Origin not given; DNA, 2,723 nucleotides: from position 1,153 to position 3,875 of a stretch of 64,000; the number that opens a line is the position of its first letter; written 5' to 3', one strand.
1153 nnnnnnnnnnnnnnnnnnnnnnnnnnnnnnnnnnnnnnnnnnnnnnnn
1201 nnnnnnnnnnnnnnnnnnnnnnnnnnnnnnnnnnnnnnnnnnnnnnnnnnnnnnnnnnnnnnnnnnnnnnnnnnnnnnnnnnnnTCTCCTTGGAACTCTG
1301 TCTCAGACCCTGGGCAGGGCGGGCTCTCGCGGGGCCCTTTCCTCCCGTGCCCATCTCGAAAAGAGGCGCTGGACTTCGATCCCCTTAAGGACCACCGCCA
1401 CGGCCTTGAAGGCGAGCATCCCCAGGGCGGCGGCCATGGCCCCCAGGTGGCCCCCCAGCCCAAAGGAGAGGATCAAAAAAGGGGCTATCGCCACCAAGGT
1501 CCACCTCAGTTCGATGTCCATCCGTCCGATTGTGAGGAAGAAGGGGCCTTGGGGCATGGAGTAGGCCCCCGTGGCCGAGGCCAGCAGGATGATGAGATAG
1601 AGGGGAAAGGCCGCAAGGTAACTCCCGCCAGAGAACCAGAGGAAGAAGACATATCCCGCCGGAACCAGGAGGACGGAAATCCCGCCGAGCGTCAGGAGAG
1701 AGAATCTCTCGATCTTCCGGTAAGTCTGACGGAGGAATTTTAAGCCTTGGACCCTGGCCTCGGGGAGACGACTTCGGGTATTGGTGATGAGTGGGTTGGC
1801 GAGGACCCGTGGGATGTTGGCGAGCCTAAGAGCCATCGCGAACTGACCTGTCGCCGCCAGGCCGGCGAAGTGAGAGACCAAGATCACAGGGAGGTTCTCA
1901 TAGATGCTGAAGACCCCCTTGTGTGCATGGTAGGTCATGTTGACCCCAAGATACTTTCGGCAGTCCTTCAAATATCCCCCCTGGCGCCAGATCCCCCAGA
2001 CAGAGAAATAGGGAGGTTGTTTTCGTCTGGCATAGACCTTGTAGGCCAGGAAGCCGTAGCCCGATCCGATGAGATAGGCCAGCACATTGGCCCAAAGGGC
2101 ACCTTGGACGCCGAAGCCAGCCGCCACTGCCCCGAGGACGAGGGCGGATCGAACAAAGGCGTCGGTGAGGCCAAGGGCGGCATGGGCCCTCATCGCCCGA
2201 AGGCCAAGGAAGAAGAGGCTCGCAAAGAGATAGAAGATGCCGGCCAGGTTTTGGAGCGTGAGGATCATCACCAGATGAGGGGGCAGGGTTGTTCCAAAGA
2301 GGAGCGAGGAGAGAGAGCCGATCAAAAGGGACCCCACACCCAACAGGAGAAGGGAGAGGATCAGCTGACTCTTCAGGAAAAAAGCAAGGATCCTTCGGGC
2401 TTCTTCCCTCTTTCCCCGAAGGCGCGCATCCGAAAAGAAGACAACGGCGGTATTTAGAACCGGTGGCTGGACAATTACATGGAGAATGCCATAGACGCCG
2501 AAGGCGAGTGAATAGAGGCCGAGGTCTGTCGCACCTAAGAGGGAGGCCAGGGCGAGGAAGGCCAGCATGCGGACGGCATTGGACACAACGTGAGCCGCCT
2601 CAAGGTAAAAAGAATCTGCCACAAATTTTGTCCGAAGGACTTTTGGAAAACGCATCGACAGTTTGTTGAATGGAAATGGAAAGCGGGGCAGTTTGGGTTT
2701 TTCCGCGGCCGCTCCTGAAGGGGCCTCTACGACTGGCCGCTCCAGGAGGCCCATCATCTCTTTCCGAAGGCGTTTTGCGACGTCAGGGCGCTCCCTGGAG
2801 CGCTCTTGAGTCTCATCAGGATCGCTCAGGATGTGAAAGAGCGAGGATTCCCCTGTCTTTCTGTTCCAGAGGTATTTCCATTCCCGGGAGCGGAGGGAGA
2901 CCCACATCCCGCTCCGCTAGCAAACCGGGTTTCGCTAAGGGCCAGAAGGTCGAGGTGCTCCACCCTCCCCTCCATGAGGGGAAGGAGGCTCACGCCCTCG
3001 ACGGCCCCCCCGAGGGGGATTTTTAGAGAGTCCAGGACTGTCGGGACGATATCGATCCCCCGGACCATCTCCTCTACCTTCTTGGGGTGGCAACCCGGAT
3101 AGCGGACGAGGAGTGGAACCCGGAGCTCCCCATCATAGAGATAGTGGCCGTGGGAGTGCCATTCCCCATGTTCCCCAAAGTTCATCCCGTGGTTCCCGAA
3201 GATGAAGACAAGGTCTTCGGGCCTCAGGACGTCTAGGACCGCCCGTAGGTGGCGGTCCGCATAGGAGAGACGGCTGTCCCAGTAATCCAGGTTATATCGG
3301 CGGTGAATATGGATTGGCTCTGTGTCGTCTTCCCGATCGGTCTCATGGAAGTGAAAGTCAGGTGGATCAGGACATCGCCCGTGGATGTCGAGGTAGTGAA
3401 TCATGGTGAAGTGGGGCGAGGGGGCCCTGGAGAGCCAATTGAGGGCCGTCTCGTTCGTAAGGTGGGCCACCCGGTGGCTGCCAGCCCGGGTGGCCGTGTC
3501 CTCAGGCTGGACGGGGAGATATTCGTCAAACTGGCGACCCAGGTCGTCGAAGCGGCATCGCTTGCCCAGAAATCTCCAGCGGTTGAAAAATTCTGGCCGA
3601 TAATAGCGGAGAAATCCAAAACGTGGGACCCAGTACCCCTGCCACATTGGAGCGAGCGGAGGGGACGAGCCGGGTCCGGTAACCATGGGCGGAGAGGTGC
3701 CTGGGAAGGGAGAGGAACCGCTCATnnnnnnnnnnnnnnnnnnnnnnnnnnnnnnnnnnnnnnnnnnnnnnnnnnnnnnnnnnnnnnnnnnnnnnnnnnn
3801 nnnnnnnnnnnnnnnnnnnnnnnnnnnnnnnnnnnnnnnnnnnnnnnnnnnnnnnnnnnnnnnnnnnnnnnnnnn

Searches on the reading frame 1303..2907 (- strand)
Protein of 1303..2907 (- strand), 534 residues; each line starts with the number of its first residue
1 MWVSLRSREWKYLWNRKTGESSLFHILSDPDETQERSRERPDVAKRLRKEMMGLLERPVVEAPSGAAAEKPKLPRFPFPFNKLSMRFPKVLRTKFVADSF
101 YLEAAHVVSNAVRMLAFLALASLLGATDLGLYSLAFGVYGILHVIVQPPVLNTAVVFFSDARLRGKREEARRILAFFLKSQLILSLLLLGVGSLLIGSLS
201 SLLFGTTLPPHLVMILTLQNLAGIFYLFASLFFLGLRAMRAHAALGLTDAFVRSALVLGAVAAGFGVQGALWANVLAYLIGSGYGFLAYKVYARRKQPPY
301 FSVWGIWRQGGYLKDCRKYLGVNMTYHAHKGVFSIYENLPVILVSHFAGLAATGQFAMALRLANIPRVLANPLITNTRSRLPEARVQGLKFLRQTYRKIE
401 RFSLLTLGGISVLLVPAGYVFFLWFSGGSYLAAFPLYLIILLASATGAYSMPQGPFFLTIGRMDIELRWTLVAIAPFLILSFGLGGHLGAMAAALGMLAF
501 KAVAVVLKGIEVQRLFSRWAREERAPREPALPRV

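Call 5: search_protein_families(library=pfam, proteins=[window:1303-2907:-], max_evalue=0.01)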
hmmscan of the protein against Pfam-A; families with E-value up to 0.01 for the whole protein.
window:1303-2907:- (534 aa): 1 family
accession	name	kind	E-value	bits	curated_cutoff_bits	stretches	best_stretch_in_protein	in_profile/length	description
PF01943.22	Polysacc_synt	-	5.2e-14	52.8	28.2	1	96-375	2-263/274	Polysaccharide biosynthesis protein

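Call 8: search_protein_families(library=ncbifam, proteins=[window:1303-2907:-], max_evalue=0.001)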
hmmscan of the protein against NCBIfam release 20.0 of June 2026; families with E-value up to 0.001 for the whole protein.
window:1303-2907:- (534 aa): 3 families
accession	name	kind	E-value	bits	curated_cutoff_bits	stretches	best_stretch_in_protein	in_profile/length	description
NF007773.0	PRK10459.1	equivalog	4.2e-10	39.2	273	1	270-506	168-396/492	MOP flippase family protein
NF047674.1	TeichurnBiosyTuaB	equivalog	9.3e-08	31.5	580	1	312-505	203-391/469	teichuronic acid biosynthesis protein TuaB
NF010322.0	PRK13759.1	equivalog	0.00093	17.8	481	0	7-56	407-458/486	arylsulfatase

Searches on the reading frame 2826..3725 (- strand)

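Call 5: search_protein_families(library=pfam, proteins=[window:2826-3725:-], max_evalue=0.01)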
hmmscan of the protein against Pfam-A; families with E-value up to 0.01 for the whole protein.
window:2826-3725:- (299 aa): 2 families
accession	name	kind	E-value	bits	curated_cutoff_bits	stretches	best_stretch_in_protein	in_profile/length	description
PF00884.28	Sulfatase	-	2e-12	47.5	25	1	93-234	152-299/301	Sulfatase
PF16347.10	SGSH_C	-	6e-10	39.9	29.3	1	184-254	1-71/154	N-sulphoglucosamine sulphohydrolase, C-terminal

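Call 8: search_protein_families(library=ncbifam, proteins=[window:2826-3725:-], max_evalue=0.001)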
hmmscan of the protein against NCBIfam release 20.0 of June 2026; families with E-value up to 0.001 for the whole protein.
window:2826-3725:- (299 aa): 4 families
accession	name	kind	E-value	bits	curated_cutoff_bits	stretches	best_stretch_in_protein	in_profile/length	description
TIGR03417.1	chol_sulfatase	equivalog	2e-11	43.5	433.45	1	147-257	254-370/500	choline-sulfatase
NF010322.0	PRK13759.1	equivalog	3e-09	35.9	481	1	170-256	296-385/486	arylsulfatase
NF045661.1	HdlasePehA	equivalog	3e-06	26.1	900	1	170-253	310-394/506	phosphoric/sulfuric ester hydrolase PehA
NF003766.0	PRK05362.1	equivalog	0.00065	18.5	256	1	141-236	296-382/396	phosphopentomutase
